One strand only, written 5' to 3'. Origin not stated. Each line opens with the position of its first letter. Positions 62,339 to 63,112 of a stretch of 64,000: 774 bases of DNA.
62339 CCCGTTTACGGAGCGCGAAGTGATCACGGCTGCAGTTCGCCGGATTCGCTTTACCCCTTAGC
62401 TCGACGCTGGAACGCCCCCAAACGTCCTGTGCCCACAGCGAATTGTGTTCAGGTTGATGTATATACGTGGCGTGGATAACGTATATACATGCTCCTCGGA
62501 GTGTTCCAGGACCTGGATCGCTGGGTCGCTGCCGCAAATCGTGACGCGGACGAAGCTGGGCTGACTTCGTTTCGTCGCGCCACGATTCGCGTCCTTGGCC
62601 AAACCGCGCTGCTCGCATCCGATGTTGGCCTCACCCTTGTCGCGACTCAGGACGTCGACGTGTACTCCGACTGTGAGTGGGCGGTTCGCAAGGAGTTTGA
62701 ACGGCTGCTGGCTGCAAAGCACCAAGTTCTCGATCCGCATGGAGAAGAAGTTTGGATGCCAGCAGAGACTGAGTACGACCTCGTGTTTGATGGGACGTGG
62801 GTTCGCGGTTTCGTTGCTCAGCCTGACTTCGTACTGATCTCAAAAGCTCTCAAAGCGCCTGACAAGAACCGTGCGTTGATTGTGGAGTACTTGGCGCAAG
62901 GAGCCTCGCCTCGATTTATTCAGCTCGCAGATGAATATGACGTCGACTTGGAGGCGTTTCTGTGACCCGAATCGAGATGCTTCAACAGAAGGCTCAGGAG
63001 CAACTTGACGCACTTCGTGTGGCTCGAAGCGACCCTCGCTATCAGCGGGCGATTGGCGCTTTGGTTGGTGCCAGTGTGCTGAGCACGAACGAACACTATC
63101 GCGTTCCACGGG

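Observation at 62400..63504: NTase-like / RHH two-gene cassette behind an AT-rich double palindrome that covers its own start codon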

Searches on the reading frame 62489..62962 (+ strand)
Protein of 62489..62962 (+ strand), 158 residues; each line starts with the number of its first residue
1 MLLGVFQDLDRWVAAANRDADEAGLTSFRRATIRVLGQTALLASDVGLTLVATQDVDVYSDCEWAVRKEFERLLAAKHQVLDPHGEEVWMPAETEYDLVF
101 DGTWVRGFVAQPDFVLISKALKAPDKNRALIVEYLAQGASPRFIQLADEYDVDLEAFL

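Call 3: search_protein_families(library=pfam, proteins=[window:62489-62962:+], max_evalue=1)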
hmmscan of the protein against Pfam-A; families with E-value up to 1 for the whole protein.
window:62489-62962:+ (158 aa): 0 families

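Call 4: search_protein_families(library=ncbifam, proteins=[window:62489-62962:+], max_evalue=1)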
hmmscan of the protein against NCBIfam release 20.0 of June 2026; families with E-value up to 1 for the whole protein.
window:62489-62962:+ (158 aa): 0 families

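Call 5: search_protein_families(library=padloc, proteins=[window:62489-62962:+], max_evalue=1)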
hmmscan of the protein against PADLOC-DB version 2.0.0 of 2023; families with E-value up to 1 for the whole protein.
window:62489-62962:+ (158 aa): 0 families

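Call 6: find_homologous_proteins(query=window:62489-62962:+)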
Query window:62489-62962:+ (158 aa): 128 proteins with E <= 0.001 among 274 candidates; the best 120 are listed.
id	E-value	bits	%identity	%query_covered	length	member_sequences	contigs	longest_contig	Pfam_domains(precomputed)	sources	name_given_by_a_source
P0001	2.1e-95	335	96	100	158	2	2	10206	-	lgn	-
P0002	7.1e-61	223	68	100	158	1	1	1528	-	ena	-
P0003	1.0e-58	216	63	100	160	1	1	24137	-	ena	-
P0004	4.9e-58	213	64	100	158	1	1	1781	-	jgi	jgi:hypothetical protein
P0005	2.3e-57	211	64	97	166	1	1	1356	-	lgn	-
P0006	1.1e-54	203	69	85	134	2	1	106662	-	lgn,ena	-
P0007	1.7e-54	202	63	100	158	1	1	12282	-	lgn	-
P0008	2.7e-54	201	60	100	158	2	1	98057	-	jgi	-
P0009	1.6e-53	199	60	96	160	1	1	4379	-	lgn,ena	-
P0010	2.0e-52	195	60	97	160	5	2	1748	-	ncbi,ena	-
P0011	2.2e-52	195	59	99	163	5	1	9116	-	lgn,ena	-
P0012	1.2e-51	193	59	99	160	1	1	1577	-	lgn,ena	-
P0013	1.5e-51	192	58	100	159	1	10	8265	-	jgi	jgi:hypothetical protein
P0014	1.6e-51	192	61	99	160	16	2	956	-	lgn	-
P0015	1.9e-51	192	57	100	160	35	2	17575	-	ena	-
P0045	1.0e-49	186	59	97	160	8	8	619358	-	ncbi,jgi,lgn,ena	ncbi:MAG: hypothetical protein WBN29_10525 [Polyangiales bacterium]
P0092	5.0e-42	161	53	100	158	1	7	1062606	-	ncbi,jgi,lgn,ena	-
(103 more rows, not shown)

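Call 10: find_related_loci(query=A1, collection=genome_contigs, flank=4000)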
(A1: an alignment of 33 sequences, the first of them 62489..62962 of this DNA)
Query A1 (158 aa) in genome_contigs; peptide patterns used: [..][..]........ (x = any residue, [..] = any of these).
47 stretches matched a pattern; 43 encode a relative of the query (tblastn E <= 1e-3); 43 distinct loci.
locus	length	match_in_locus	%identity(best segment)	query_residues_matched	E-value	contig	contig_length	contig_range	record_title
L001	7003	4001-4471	60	2-158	7e-58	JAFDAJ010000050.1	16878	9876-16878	MAG: Deltaproteobacteria bacterium isolate AB_1215_Bin_95 AB_1215_Bin_95_scaffold_2181, whole genome shotgun sequence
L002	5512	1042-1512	60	2-158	7e-58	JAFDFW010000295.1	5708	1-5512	MAG: Deltaproteobacteria bacterium isolate Meg22_02_Bin_93 Meg22_02_Bin_93_scaffold_66030, whole genome shotgun sequence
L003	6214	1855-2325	58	2-158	2e-56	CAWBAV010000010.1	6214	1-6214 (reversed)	MAG: uncultured delta proteobacterium isolate MFD09779.bin.1.20 genome assembly, contig: contig_23607, whole genome shot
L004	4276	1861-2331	60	2-158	2e-56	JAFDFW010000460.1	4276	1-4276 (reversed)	MAG: Deltaproteobacteria bacterium isolate Meg22_02_Bin_93 Meg22_02_Bin_93_scaffold_108898, whole genome shotgun sequenc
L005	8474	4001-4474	58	1-158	7e-56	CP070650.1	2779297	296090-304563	MAG: Myxococcales bacterium isolate bin861 chromosome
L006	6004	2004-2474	58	2-158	1e-55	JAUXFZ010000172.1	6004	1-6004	MAG: Myxococcales bacterium isolate CSMAG_2916 CSMAG_2916_k117_3133336_length_6004_cov_16.0000, whole genome shotgun seq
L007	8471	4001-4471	59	2-158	2e-55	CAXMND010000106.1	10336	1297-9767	MAG: uncultured Coxiellaceae bacterium isolate 07C-BC-St02_bin.6.orig genome assembly, contig: k141_4430491, whole genom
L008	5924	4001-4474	56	1-158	3e-55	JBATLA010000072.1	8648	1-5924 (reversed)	MAG: Polyangiales bacterium isolate MFD10204_ilm_asm_bin16 k127_78872, whole genome shotgun sequence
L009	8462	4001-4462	59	5-158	4e-55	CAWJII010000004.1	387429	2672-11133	MAG: uncultured delta proteobacterium isolate MFD03804.bin.1.151 genome assembly, contig: contig_22857, whole genome sho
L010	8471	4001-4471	59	1-157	4e-55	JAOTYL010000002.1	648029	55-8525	MAG: Myxococcales bacterium isolate 21_Jan_SF_Bin46 21_Jan_SF_Bin46_scaffold_2_c1, whole genome shotgun sequence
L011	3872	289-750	56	5-158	1e-54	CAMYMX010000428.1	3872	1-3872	MAG: uncultured Polyangiaceae bacterium isolate FCS_M_Myxococcota_13.1 genome assembly, contig: NODE_37574_length_3872_c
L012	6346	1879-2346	58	2-157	8e-54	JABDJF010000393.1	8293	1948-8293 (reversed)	MAG: Myxococcales bacterium isolate SS_bin_16 k127_1489779, whole genome shotgun sequence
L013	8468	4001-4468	56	2-157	2e-52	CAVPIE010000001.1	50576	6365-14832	MAG: uncultured delta proteobacterium isolate MFD09964.bin.1.42 genome assembly, contig: contig_11080, whole genome shot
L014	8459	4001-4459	58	5-157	3e-52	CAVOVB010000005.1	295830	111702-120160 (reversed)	MAG: uncultured delta proteobacterium isolate MFD09779.bin.2.182 genome assembly, contig: contig_37749, whole genome sho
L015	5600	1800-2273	56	1-158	3e-51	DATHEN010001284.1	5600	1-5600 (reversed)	MAG TPA_asm: Polyangiaceae bacterium isolate SMAG_U12422 k141_180301, whole genome shotgun sequence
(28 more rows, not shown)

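Call 15: predict_structure(alignment_id=A1)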
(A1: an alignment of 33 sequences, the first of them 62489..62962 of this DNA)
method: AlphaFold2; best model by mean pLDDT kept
length: 158 residues; sequences in the alignment: 33
mean_pLDDT: 95.0   pTM: 0.87
mean pLDDT of the five models: 95.0, 94.3, 94.1, 93.2, 92.7
residues with pLDDT >= 90: 145; 70-90: 13; 50-70: 0; < 50: 0
segments of 3 or more residues with pLDDT < 50: none
pLDDT, mean of each block of 10 residues (from residue 1): 97 97 94 97 91 93 97 97 90 97 98 97 93 95 97 90
secondary structure, 60 per line:
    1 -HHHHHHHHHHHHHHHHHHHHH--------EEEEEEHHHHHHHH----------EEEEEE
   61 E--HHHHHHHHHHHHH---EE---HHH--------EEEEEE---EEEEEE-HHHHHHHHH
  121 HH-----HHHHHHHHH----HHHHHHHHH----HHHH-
elements in order: H2-22 E31-36 H37-44 E55-61 H64-76 E96-101 E105-110 H112-122 H128-136 H141-149 H154-157

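Call 20: fold_search(model_id=the predicted structure, library=pdb)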
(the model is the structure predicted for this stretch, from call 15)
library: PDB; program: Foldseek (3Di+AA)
matches with E <= 10: 109; with E <= 0.001: 0
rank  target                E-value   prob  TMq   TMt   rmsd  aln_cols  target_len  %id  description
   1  4e7x_B                2.2e-02  0.33  0.21  0.13  12.2       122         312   14  Structural Basis for the Activity of a Cytoplasmic RNA Terminal U-transferase (released 2012-07-04)
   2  3hj4_A                7.9e-02  0.10  0.17  0.10  18.2       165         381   10  Minor Editosome-Associated TUTase 1 (released 2010-05-12)
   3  2q0c_B                1.6e-01  0.11  0.21  0.13  12.5       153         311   14  Terminal uridylyl transferase 4 from Trypanosoma brucei with bound CTP (released 2007-08-28)
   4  2ikf_B                5.0e-01  0.07  0.20  0.13  13.6       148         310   16  Terminal uridylyl transferase 4 from Trypanosoma brucei with bound UTP (released 2007-02-20)
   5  3c4n_A                6.4e-01  0.05  0.14  0.08  20.4       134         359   13  Crystal structure of DR_0571 protein from Deinococcus radiodurans in complex with ADP. Northeast Structural Genomics C (released 2008-02-26)
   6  8y6v_J                9.2e-01  0.04  0.13  0.12  11.8        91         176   14  Near-atomic structure of icosahedrally averaged jumbo bacteriophage PhiKZ capsid (released 2024-08-14)
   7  1j9j_A                1.1e+00  0.07  0.12  0.08   9.4        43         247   14  CRYSTAL STRUCTURE ANALYSIS OF SURE PROTEIN FROM T.MARITIMA (released 2001-09-12)
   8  9ukw_MODEL_1_A        1.3e+00  0.03  0.14  0.18  11.9       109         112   14  A designed protein-A339 (released 2025-10-29)
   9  6j09                  1.5e+00  0.04  0.16  0.09  12.1        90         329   13  Crystal structure of Haemophilus Influenzae BamA POTRA1-4 (released 2019-10-30)
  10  5kal_B                1.6e+00  0.05  0.24  0.15  12.9       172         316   12  Terminal uridylyl transferase 4 from Trypanosoma brucei with bound UTP and UpU (released 2016-10-26)
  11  7kdv_B                2.2e+00  0.01  0.11  0.05  11.6        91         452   11  Murine core lysosomal multienzyme complex (LMC) composed of acid beta-galactosidase (GLB1) and protective protein cath (released 2021-03-17)
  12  5ksq_B                2.5e+00  0.03  0.13  0.09  11.4        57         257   12  Stationary phase survival protein E (SurE) from Xylella fastidiosa (released 2017-07-19)
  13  5xy3_U                2.6e+00  0.03  0.12  0.19  12.1        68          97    9  Large subunit of Trichomonas vaginalis ribosome (released 2017-08-30)
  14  6syt_C                2.8e+00  0.02  0.16  0.11  12.3       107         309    7  Structure of the SMG1-SMG8-SMG9 complex (released 2019-12-11)
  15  3uuw_B                3.0e+00  0.01  0.14  0.09  12.5       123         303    7  1.63 Angstrom Resolution Crystal Structure of Dehydrogenase (MviM) from Clostridium difficile. (released 2011-12-21)
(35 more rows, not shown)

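Call 24: search_solved_structures(query=A1, max_evalue=10)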
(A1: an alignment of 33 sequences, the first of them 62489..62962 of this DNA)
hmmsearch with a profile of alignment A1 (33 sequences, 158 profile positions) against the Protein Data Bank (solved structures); distinct sequences matched with E-value up to 10: 1.
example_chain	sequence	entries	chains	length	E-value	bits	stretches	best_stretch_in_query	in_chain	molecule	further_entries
6tt7_P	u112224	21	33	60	1.3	12.1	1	81-130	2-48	ATP synthase membrane subunit 6.8PL | ATP synthase subunit ATP5MPL, mitochondrial | ATP synthase F(0) complex subunit j, mitochondrial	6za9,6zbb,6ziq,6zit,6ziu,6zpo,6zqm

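Call 30: search_protein_families(library=pfam, alignment_id=A1, max_evalue=1)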
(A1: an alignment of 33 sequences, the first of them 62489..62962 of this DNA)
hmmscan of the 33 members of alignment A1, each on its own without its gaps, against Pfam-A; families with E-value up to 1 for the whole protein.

A. member 1, window:62489-62962:+ (158 aa): 0 families

B. families by the number of members that match (of 33 scanned): 8 families
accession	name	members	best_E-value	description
PF03737.21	RraA-like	3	0.0097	Aldolase/RraA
PF08039.16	Mit_proteolip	2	0.12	Mitochondrial proteolipid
PF13286.11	HD_assoc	1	0.0019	Phosphohydrolase-associated domain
PF05615.18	THOC7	1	0.086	Tho complex subunit 7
PF22160.1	PSMA-like_C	1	0.099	Maltose-forming alpha-amylase-like, C-terminal domain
PF00459.30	Inositol_P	1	0.17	Inositol monophosphatase family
PF05891.18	Methyltransf_PK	1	0.18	AdoMet dependent proline di-methyltransferase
PF10606.14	GluR_Homer-bdg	1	0.29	Homer-binding domain of metabotropic glutamate receptor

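Call 42: search_protein_representatives(alignment_id=A1)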
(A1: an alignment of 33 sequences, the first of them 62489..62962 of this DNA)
Query: 33 sequences, 158 profile positions. Proteins with E-value up to 0.001 (for the whole library): 248; up to 1e-10: 189; up to 1e-30: 43. The best 150 are listed.
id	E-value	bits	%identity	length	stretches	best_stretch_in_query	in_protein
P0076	1.8e-68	245.7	-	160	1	1-158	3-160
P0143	6.7e-64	230.8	-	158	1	1-157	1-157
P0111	1.0e-63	230.3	-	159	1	1-157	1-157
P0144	1.2e-56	207.2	-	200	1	2-158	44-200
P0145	8.2e-55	201.3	-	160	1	2-157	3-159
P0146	2.5e-52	193.2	-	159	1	1-158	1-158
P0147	2.2e-49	183.7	-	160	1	1-157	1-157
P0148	2.8e-49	183.3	-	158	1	1-158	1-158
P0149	6.5e-49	182.1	-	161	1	1-156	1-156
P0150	9.4e-49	181.6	-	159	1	1-158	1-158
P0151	4.2e-48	179.5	-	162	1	3-157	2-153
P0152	6.0e-48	179.0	-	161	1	2-156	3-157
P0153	1.8e-47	177.4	-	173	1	2-158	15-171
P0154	2.4e-47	177.1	-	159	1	1-158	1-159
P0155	9.6e-47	175.1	-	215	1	1-158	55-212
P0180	1.7e-32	128.8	-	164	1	2-157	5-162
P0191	1.0e-28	116.5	-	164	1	2-157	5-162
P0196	1.3e-27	112.9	-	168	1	2-158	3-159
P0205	2.3e-25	105.6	-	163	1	2-157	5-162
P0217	1.7e-23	99.5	-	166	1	2-158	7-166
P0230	1.0e-21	93.8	-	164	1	2-158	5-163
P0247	2.9e-20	89.0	-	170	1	2-157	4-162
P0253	1.1e-19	87.2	-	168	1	2-157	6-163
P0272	6.1e-18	81.5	-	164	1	3-158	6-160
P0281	5.0e-17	78.5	-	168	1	3-157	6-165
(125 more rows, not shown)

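Call 43: search_protein_families(library=pfam, proteins=[P0180, P0191, P0196, P0205, P0217, P0230, P0247, P0253, P0272, P0281], max_evalue=0.1)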
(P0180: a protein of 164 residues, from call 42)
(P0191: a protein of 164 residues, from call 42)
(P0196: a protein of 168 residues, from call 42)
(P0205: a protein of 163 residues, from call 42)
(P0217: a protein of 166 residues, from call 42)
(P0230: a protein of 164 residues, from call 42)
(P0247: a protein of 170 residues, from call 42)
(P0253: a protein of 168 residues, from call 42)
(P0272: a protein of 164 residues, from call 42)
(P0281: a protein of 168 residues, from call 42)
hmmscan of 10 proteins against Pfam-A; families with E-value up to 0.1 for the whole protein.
P0180 (164 aa): 1 family
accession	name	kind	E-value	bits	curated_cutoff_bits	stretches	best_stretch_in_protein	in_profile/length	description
PF24991.2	Ig_NUP210_4th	-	0.048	13.8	25.2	0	86-114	18-46/79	NUP210 forth Ig-like domain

P0191 (164 aa): 2 families
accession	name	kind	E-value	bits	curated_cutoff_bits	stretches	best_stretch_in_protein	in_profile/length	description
PF17833.7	pre-PUA_NIP7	-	0.02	15.6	23.1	0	3-35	7-39/80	NIP7/UPF0113, pre-PUA domain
PF05055.17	DUF677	-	0.05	13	29.1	1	110-150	72-112/336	Protein of unknown function (DUF677)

P0196 (168 aa): 0 families

P0205 (163 aa): 1 family
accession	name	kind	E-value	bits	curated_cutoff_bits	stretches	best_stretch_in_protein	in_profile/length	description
PF13156.12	Mrr_cat_2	-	0.019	15.3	22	1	104-159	50-102/127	Restriction endonuclease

P0217 (166 aa): 0 families

P0230 (164 aa): 0 families

P0247 (170 aa): 0 families

P0253 (168 aa): 0 families

P0272 (164 aa): 0 families

P0281 (168 aa): 0 families

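Call 46: find_encoding_contigs(protein=P0045, flank=8000, max_places=3)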
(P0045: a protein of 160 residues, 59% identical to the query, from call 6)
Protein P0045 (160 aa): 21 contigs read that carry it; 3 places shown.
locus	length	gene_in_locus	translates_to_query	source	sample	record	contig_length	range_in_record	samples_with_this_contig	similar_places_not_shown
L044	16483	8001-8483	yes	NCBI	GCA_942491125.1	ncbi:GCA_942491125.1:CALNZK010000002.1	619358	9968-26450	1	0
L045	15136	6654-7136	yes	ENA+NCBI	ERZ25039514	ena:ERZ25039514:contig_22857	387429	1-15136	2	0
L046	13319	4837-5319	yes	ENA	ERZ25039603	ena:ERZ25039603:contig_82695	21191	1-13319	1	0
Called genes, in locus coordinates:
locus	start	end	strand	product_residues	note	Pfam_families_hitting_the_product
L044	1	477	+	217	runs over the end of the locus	-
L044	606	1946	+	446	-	PF01547:SBP_bac_1, PF13416:SBP_bac_8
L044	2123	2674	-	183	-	PF13489:Methyltransf_23, PF01209:Ubie_methyltran, PF01135:PCMT, PF13847:Methyltransf_31, PF08241:Methyltransf_11, PF08242:Methyltransf_12, PF13649:Methyltransf_25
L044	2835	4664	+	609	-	-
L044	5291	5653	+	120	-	PF13517:FG-GAP_3 (faint)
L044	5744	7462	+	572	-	-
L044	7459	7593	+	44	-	-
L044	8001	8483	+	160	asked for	-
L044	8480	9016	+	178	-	-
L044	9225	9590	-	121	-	PF01258:zf-dskA_traR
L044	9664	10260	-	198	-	-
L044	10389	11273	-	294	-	PF00561:Abhydrolase_1, PF12146:Hydrolase_4, PF12697:Abhydrolase_6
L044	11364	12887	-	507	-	PF03662:Glyco_hydro_79n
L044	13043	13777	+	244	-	-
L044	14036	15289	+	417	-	PF14559:TPR_19 (weak)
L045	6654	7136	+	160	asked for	-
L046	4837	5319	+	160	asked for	-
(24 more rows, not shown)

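Call 47: find_encoding_contigs(protein=P0092, flank=8000, max_places=3)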
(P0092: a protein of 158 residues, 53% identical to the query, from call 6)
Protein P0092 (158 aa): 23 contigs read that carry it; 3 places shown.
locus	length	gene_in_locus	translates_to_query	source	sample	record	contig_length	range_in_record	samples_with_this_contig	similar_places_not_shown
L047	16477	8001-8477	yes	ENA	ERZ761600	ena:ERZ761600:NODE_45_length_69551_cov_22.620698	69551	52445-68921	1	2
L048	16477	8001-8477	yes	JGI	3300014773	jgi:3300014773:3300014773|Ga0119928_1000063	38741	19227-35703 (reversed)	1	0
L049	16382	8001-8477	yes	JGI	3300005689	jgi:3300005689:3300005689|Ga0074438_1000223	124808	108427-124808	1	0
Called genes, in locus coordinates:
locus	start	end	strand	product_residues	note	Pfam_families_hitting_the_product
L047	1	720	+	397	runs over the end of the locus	-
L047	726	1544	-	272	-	-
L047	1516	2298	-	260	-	PF20230:DUF6588 (weak)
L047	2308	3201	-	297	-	PF02653:BPD_transp_2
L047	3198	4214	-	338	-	PF02653:BPD_transp_2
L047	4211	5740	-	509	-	PF00005:ABC_tran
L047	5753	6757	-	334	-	PF02608:Bmp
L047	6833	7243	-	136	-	-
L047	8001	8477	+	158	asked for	-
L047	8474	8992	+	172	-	-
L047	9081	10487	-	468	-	PF02335:Cytochrom_C552, PF22113:Mtrc-MtrF_II-IV_dom (faint), PF14522:Cytochrome_C7 (faint), PF14537:Cytochrom_c3_2 (faint)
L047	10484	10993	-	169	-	PF03264:Cytochrom_NNT, PF14522:Cytochrome_C7 (faint)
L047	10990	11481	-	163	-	PF00571:CBS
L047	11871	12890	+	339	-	-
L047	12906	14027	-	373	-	PF09995:MPAB_Lcp_cat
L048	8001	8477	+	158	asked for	-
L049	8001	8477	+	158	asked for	-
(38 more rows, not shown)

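Call 50: search_protein_families(library=phrogs, proteins=[window:62489-62962:+], max_evalue=1)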
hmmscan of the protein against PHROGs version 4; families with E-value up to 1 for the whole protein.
window:62489-62962:+ (158 aa): 2 families
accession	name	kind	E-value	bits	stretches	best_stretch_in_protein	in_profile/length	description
phrog_22237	-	unknown function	0.017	16.6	1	16-56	50-90/112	-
phrog_3745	-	unknown function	0.21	12.3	1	5-27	6-28/73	-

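Call 54: search_solved_structures(query=A4, max_evalue=10, show_alignments=3)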
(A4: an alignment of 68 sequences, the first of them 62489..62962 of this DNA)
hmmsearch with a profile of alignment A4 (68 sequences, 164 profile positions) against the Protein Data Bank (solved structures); distinct sequences matched with E-value up to 10: 2.
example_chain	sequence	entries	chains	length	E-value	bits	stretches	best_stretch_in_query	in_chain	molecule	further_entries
4v3p_LJ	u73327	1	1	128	0.16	14.7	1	101-139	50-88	60S ribosomal protein L12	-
4v7e_CK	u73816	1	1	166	0.26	14.1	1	101-139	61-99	60S ribosomal protein L11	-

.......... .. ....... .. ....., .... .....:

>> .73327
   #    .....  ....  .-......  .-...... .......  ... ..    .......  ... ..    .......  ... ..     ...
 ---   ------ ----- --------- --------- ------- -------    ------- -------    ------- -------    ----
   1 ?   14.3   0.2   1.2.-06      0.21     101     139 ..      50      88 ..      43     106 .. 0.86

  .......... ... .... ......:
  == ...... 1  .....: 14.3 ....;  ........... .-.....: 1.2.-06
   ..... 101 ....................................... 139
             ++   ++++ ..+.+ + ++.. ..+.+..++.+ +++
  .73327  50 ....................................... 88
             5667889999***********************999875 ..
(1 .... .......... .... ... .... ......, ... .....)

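Call 55: find_encoding_contigs(protein=P0230, flank=4000, max_places=3)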
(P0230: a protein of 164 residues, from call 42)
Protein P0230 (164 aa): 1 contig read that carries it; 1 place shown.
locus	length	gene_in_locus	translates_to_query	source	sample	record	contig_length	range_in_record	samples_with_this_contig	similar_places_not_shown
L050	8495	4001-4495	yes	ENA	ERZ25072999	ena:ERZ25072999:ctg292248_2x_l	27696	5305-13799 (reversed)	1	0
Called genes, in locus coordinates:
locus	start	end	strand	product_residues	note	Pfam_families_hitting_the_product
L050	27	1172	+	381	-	PF13173:AAA_14, PF13635:DUF4143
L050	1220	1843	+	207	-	-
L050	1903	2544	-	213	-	-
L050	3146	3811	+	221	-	-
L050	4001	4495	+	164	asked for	-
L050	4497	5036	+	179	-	-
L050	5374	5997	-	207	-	PF09997:DUF2238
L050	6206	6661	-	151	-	-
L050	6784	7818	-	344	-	PF01527:HTH_Tnp_1 (faint), PF13384:HTH_23, PF13518:HTH_28, PF13551:HTH_29, PF13565:HTH_32, PF00665:rve (weak), PF13683:rve_3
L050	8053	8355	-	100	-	-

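Call 64: search_dna_similar(query=window:62489-62962:+, collection=plasmids, mode=protein, max_evalue=0.001, max_rows=10)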
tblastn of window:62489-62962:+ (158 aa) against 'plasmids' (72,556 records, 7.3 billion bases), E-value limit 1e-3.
No match.

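Call 65: search_dna_similar(query=window:62489-62962:+, collection=phages, mode=protein, max_evalue=0.001, max_rows=10)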
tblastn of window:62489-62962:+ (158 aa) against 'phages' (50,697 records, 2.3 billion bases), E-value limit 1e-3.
No match.

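Call 67: find_encoding_contigs(protein=P0001, flank=6000, max_places=2)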
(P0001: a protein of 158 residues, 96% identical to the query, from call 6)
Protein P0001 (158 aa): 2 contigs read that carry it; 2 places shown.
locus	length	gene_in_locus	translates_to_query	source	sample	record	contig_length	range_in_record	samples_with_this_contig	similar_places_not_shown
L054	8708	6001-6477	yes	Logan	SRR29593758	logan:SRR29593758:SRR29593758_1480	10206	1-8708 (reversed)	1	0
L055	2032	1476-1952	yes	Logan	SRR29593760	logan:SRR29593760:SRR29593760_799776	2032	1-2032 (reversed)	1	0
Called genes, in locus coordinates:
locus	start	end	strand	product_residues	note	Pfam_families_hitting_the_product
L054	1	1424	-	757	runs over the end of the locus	PF01266:DAO (faint), PF13450:NAD_binding_8 (faint), PF00732:GMC_oxred_N, PF05199:GMC_oxred_C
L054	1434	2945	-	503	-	-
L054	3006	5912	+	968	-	PF01804:Penicil_amidase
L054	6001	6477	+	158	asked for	-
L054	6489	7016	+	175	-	-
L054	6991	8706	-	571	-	?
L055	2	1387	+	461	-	?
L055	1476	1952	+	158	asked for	-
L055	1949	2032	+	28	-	?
